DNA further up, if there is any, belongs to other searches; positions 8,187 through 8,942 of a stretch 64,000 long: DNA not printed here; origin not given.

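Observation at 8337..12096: Cas4-like nuclease translationally coupled to a Doc/Fic toxin, beside an orphan C5-MTase and two unknown genes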

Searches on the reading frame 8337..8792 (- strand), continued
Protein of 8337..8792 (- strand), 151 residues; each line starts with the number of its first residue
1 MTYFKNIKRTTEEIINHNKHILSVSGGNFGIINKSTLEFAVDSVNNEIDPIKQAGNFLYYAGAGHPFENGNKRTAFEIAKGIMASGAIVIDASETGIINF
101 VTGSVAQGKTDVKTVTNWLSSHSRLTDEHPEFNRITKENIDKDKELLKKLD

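Call 99: search_dna_similar(query=L112:2484-4001:+, collection=plasmids, mode=protein, max_rows=25, max_evalue=0.00001)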
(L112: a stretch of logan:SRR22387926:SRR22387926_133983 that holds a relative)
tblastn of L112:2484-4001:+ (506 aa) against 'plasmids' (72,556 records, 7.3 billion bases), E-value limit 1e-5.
Records with a match: 31; places in all: 31; records where one place covers at least 80% of the query: 28.
Best place of each record, by identity: <60% 31.
By first word of the organism name: Aliarcobacter 6; Arcobacter 5; Helicobacter 3; Croceicoccus 3; Salinibacter 2; Burkholderia 2; Hydrogenimonas 1; Sphingobium 1; Selenomonas 1; Planktothrix 1; and 6 more.
By predicted mobility (MOB-suite, as given by PLSDB): non-mobilizable 26; conjugative 3; mobilizable 2.
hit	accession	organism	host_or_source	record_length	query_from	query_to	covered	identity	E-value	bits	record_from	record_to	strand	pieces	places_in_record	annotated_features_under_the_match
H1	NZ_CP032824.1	Aliarcobacter cryaerophilus ATCC 43158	bovine,cell culture,Aborted bovine ...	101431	4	503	99%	35.6%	3e-73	259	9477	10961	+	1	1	DUF2779 domain-containing protein | TatD family hydrolase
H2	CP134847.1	Arcobacter sp. AZ-2023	food,chicken meat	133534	7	501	98%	35.8%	4e-74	262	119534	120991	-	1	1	DUF2779 domain-containing protein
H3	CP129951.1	Arcobacter sp. DSM 115972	animal,chicken meat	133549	7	501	98%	35.8%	4e-74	262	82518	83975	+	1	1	DUF2779 domain-containing protein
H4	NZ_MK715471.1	Aliarcobacter cryaerophilus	Greenshell mussel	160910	7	504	98%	35.5%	3e-73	259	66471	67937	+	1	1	DUF2779 domain-containing protein | ATP-binding protein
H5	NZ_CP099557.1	Aliarcobacter cryaerophilus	Chicken meat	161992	7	501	98%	34.8%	6e-70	250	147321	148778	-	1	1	DUF2779 domain-containing protein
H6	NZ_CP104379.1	Aliarcobacter butzleri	poultry meat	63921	7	506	99%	34.4%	5e-73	259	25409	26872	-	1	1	DUF2779 domain-containing protein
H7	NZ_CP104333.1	Aliarcobacter butzleri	poultry meat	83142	7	506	99%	34.4%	5e-73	259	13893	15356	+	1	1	DUF2779 domain-containing protein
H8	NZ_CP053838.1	Aliarcobacter faecis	Cell culture,Human septic tank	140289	2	504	99%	33.8%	3e-69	248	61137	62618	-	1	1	DUF2779 domain-containing protein | hypothetical protein (x2)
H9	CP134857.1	Arcobacter sp. AZ-2023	food,chicken meat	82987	7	501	98%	34.1%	6e-69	247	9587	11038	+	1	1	DUF2779 domain-containing protein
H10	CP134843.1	Arcobacter sp. AZ-2023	food,chicken meat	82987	7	501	98%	34.1%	6e-69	247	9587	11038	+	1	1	DUF2779 domain-containing protein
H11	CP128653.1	Arcobacter sp. DSM 115960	animal,chicken meat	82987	7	501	98%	34.1%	6e-69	247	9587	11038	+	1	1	DUF2779 domain-containing protein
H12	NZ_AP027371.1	Hydrogenimonas cancrithermarum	-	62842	7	503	98%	32.0%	2e-61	225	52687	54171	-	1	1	DUF2779 domain-containing protein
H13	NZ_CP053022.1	Sphingobium yanoikuyae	whole organism,River sediment ...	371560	7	501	98%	31.9%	3e-55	207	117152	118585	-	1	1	DUF2779 domain-containing protein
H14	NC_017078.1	Selenomonas ruminantium subsp. lactilytica TAM6421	-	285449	7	501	98%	31.7%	4e-59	218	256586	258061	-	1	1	DUF2779 domain-containing protein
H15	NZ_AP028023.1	Helicobacter sp. NHP21005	Felis catus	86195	7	498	97%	31.5%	4e-52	198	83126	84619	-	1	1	DUF2779 domain-containing protein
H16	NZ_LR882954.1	Planktothrix agardhii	-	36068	6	504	99%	30.9%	2e-54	204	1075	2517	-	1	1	DUF2779 domain-containing protein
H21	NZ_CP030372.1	Salinibacter ruber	-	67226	7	505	99%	29.0%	1e-46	182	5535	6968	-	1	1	DUF2779 domain-containing protein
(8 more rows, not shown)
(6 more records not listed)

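Call 100: find_encoding_contigs(protein=P0129, flank=4000, max_places=2)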
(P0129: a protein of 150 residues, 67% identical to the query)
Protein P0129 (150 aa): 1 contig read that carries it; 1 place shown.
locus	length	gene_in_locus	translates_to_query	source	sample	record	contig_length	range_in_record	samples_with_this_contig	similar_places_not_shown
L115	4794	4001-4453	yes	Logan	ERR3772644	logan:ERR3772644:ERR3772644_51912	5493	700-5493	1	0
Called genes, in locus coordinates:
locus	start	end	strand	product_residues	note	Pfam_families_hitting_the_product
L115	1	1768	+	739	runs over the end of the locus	PF02384:N6_Mtase, PF07669:Eco57I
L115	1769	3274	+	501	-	-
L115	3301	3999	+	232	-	PF10107:Endonuc_Holl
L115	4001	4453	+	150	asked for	PF02661:Fic (weak)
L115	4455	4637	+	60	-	-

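Call 101: find_encoding_contigs(protein=P0147, flank=4000, max_places=2)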
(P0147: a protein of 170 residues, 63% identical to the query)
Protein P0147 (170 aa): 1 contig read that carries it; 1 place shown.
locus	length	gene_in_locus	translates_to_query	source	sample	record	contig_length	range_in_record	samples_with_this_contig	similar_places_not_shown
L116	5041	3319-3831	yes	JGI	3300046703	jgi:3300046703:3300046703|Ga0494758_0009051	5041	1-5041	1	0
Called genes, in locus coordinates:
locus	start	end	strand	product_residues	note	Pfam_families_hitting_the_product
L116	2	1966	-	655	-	?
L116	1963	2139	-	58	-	-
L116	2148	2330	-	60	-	-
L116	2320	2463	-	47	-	PF01402:RHH_1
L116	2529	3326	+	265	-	-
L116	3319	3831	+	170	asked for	PF02661:Fic (weak)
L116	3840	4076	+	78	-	-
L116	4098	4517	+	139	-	PF01541:GIY-YIG (weak)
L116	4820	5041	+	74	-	?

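Call 104: search_protein_families(library=pfam, proteins=[L115:3301-3996:+, L116:2529-3323:+, L115:1769-3271:+, L116:3840-4073:+, L115:4455-4634:+], max_evalue=0.1)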
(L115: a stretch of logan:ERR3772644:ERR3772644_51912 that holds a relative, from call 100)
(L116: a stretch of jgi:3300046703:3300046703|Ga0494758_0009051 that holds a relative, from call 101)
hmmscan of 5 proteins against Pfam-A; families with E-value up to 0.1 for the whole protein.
L115:3301-3996:+ (232 aa): 10 families
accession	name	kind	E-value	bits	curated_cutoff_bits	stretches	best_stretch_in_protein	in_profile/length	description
PF10107.15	Endonuc_Holl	-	1.7e-35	122.6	23.8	1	31-133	54-158/159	Endonuclease related to archaeal Holliday junction resolvase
PF08774.17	VRR_NUC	-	0.00089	19.7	23.8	1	84-128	66-108/116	VRR-NUC domain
PF00249.37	Myb_DNA-binding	-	0.0049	17.4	24.4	1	188-224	3-41/46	Myb-like DNA-binding domain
PF13921.12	Myb_DNA-bind_6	-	0.015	15.9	22.9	1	189-224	1-38/60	Myb-like DNA-binding domain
PF14270.11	DUF4358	-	0.017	15.8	25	1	86-136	32-80/102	Domain of unknown function (DUF4358)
PF14493.12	HTH_40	-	0.023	15.4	27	1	198-228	6-36/89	Helix-turn-helix domain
PF13936.12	HTH_38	-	0.025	14.8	27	1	195-221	11-37/44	Helix-turn-helix domain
PF02021.23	UPF0102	-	0.027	15.3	23.6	1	77-128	22-60/80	Uncharacterised protein family UPF0102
PF19095.5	DUF5783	-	0.035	14.7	32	0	165-200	7-42/105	Family of unknown function (DUF5783)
PF13384.12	HTH_23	-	0.06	13.6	24.6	0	196-224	9-36/50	Homeodomain-like domain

L116:2529-3323:+ (265 aa): 0 families

L115:1769-3271:+ (501 aa): 1 family
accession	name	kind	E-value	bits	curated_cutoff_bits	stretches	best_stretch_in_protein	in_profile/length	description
PF18532.6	DUF5621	-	0.041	14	25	1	211-288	49-122/139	Domain of unknown function (DUF5621)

L116:3840-4073:+ (78 aa): 14 families
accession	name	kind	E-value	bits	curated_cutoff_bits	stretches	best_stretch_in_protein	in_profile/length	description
PF00412.28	LIM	-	7.4e-05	23.4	22.9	1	43-68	1-26/58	LIM domain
PF18508.7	zf_C2H2_13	-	0.00011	22.2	26.5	1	3-13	19-29/42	Zinc finger domain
PF18439.7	zf_UBZ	-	0.00083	19.4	25.6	0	3-16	4-17/32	Ubiquitin-Binding Zinc Finger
PF24273.1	TRASH_HVO_1752_C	-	0.002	18.6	27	1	42-68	3-29/47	HVO_1752, C-terminal TRASH domain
PF12660.12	zf-TFIIIC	-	0.0043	17.5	23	1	2-61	12-74/98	Putative zinc-finger of transcription factor IIIC complex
PF08394.17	Arc_trans_TRASH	-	0.0044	17.5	27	1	42-69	2-29/43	Archaeal TRASH domain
PF13240.11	Zn_Ribbon_1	-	0.014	15.6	25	0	43-55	2-14/23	zinc-ribbon domain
PF25207.1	DUF7837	-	0.018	15.5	27.8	0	4-23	8-25/47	Domain of unknown function (DUF7837)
PF24461.1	DUF7576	-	0.021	15.1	27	0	4-17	20-33/60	Family of unknown function (DUF7576)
PF12773.13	DZR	-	0.039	14.6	27.3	0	3-55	14-39/45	Double zinc ribbon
PF01258.23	zf-dskA_traR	-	0.066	13.7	24.9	0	3-12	5-14/36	Prokaryotic dksA/traR C4-type zinc finger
PF01396.24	Zn_ribbon_Top1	-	0.073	13.3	32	0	41-55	2-16/39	Topoisomerase DNA binding C4 zinc finger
PF24460.1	DUF7575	-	0.083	12.7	28.5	0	39-50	2-13/28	Domain of unknown function (DUF7575)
PF13248.11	Zn_ribbon_3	-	0.089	12.7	27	0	42-55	4-17/26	zinc-ribbon domain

L115:4455-4634:+ (60 aa): 1 family
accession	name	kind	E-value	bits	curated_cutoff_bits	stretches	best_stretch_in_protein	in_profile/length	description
PF06916.18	FAM210A-B_dom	-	0.02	15.8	26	1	2-29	2-29/88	FAM210A/B-like domain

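Call 105: get_annotated_region(hit=H1, flank=3000)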
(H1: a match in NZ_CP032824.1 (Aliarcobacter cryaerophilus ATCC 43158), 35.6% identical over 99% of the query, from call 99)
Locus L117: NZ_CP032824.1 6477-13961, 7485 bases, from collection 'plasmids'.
description: Aliarcobacter cryaerophilus ATCC 43158 plasmid pACRY43158, complete sequence
organism: Aliarcobacter cryaerophilus ATCC 43158 (NCBI taxid 1032070)
taxonomy: Bacteria; Campylobacterota; Epsilonproteobacteria; Campylobacterales; Arcobacteraceae; Aliarcobacter; Aliarcobacter cryaerophilus; Aliarcobacter cryaerophilus ATCC 43158
host: -; source: bovine,cell culture,Aborted bovine fetus, brain; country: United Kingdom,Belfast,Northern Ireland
typing (MOB-suite, as given by PLSDB): non-mobilizable
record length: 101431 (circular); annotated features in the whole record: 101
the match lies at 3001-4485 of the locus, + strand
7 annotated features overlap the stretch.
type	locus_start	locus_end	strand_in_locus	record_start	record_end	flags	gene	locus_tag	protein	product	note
CDS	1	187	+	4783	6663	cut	-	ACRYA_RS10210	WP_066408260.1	P-loop NTPase fold protein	-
CDS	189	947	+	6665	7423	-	-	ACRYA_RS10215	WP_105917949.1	hypothetical protein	-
CDS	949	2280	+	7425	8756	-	qatC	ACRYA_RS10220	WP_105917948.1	Qat anti-phage system QueC-like protein QatC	-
CDS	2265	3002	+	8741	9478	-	-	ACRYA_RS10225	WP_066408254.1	TatD family hydrolase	-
CDS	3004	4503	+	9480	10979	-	-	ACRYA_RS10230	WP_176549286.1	DUF2779 domain-containing protein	-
CDS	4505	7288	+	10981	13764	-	-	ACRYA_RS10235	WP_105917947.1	AAA domain-containing protein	-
CDS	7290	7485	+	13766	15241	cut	-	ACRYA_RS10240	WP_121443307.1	hypothetical protein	-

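Call 106: get_annotated_region(hit=H14, flank=3000)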
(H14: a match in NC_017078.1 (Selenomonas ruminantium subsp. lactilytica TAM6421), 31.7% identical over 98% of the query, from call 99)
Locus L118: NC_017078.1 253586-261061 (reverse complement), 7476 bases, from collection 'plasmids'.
description: Selenomonas ruminantium subsp. lactilytica TAM6421 plasmid pSRC1, complete sequence
organism: Selenomonas ruminantium subsp. lactilytica TAM6421 (NCBI taxid 927704)
taxonomy: Bacteria; Bacillota; Negativicutes; Selenomonadales; Selenomonadaceae; Selenomonas; Selenomonas ruminantium; Selenomonas ruminantium subsp. lactilytica TAM6421
host: -; source: -; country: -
typing (MOB-suite, as given by PLSDB): non-mobilizable
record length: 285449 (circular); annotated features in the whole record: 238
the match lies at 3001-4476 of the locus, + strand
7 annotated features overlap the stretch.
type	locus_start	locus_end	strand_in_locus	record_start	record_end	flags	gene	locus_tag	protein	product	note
CDS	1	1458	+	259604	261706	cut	-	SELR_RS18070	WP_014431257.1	AAA family ATPase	-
CDS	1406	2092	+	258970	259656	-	-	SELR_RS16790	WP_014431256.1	metallophosphoesterase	-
CDS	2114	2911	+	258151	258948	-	-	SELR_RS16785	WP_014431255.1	hypothetical protein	-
CDS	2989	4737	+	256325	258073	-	-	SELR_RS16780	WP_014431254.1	DUF2779 domain-containing protein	-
CDS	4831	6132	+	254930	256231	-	-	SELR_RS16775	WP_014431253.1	transposase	-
CDS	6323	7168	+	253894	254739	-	-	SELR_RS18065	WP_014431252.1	hypothetical protein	-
CDS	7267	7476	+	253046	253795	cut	-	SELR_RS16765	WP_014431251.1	tetratricopeptide repeat protein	-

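Call 107: get_annotated_region(hit=H16, flank=3000)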
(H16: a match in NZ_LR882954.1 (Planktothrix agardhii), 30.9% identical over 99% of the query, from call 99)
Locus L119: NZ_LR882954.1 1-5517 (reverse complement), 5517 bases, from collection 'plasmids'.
description: Planktothrix agardhii strain No.976 plasmid p2
organism: Planktothrix agardhii (NCBI taxid 1160)
taxonomy: Bacteria; Cyanobacteriota; Cyanophyceae; Oscillatoriales; Microcoleaceae; Planktothrix; Planktothrix agardhii
host: -; source: -; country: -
typing (MOB-suite, as given by PLSDB): non-mobilizable
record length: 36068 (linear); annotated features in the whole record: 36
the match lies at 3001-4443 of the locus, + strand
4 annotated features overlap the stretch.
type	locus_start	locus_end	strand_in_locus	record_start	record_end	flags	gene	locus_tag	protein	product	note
CDS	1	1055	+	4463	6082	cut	-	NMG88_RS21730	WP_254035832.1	DEAD/DEAH box helicase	-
CDS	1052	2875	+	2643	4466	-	-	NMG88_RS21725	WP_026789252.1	ATP-binding protein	-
CDS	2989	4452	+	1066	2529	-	-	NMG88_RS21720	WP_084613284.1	DUF2779 domain-containing protein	-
CDS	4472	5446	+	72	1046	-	-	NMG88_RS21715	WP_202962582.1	phospholipase D family protein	-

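Call 108: get_annotated_region(hit=H21, flank=3000)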
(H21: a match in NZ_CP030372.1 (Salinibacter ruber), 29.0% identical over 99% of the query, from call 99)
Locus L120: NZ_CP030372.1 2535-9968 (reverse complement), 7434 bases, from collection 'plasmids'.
description: Salinibacter ruber strain RM158 plasmid pSR67, complete sequence
organism: Salinibacter ruber (NCBI taxid 146919)
taxonomy: Bacteria; Rhodothermota; Rhodothermia; Rhodothermales; Salinibacteraceae; Salinibacter; Salinibacter ruber
host: -; source: -; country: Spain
typing (MOB-suite, as given by PLSDB): non-mobilizable
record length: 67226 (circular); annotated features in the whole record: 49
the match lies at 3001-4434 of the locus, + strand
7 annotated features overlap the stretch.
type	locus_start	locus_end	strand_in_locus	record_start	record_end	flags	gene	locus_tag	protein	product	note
CDS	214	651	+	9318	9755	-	-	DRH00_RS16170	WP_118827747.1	hypothetical protein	-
CDS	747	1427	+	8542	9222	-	-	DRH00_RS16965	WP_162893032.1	zinc ribbon domain-containing protein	-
CDS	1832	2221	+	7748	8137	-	-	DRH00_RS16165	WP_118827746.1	hypothetical protein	-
CDS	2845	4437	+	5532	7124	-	-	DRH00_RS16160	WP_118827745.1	DUF2779 domain-containing protein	-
CDS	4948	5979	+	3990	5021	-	-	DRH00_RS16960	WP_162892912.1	hypothetical protein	-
CDS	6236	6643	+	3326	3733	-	-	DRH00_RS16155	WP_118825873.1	ASCH domain-containing protein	-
CDS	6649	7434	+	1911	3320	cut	-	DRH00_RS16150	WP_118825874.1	RuBisCO large subunit C-terminal-like domain-containing protein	-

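Call 117: search_protein_families(library=ncbifam, proteins=[L092:419-649:+, L091:2576-2830:+, L088:206-343:+, L094:1246-1404:+, L102:2684-2818:+, L103:2561-2812:+, L096:2559-2816:+], max_evalue=0.01)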
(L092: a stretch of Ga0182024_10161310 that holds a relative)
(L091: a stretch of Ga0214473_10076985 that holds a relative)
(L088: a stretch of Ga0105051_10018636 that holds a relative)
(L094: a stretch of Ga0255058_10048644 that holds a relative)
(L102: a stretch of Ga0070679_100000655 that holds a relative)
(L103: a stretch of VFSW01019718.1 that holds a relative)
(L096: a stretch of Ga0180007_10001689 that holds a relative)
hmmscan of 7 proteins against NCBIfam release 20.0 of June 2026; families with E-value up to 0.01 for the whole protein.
L092:419-649:+ (77 aa): 1 family
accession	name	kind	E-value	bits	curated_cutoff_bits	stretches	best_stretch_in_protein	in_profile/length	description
TIGR02609.1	doc_partner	hypoth_equivalog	2e-06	28.1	55.9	1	6-75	4-72/74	putative addiction module antidote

L091:2576-2830:+ (85 aa): 6 families
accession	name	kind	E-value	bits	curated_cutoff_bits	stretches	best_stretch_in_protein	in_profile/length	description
TIGR01764.1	excise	domain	1.1e-09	38.4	28.8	1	6-45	1-40/49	excisionase family DNA-binding protein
NF040990.2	MamR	equivalog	0.0001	22.6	100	1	8-43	45-80/91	magnetosome protein MamR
NF038291.1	rep_pAB02_ORF2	subfamily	0.00025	21.5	85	1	7-32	3-28/172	plasmid replication DNA-binding protein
NF045758.2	YlxM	equivalog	0.0024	17.9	80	1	7-29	33-55/72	YlxM family DNA-binding protein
NF033518.0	transpos_IS607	equivalog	0.0031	17.1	110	1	11-61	2-53/187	IS607 family transposase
NF008846.0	PRK11886.1-1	equivalog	0.0067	15.8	353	1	2-38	13-49/312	bifunctional biotin--[acetyl-CoA-carboxylase] ligase/biotin operon repressor BirA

L088:206-343:+ (46 aa): 0 families

L094:1246-1404:+ (53 aa): 0 families

L102:2684-2818:+ (45 aa): 0 families

L103:2561-2812:+ (84 aa): 3 families
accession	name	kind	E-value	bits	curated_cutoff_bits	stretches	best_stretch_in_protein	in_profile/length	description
NF040990.2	MamR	equivalog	4e-11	43.1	100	1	4-50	42-88/91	magnetosome protein MamR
TIGR01764.1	excise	domain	3.2e-08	33.8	28.8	1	6-51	2-47/49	excisionase family DNA-binding protein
NF045758.2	YlxM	equivalog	0.0039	17.3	80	0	6-28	33-55/72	YlxM family DNA-binding protein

L096:2559-2816:+ (86 aa): 3 families
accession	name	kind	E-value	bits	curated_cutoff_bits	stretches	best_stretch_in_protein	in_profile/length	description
NF040990.2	MamR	equivalog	4.8e-09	36.4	100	1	2-47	38-83/91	magnetosome protein MamR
TIGR01764.1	excise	domain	7.9e-08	32.5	28.8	1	7-49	1-43/49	excisionase family DNA-binding protein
NF040820.1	trans_reg_LrpA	equivalog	0.00019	21.4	250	1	1-43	12-52/141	HTH-type transcriptional regulator LrpA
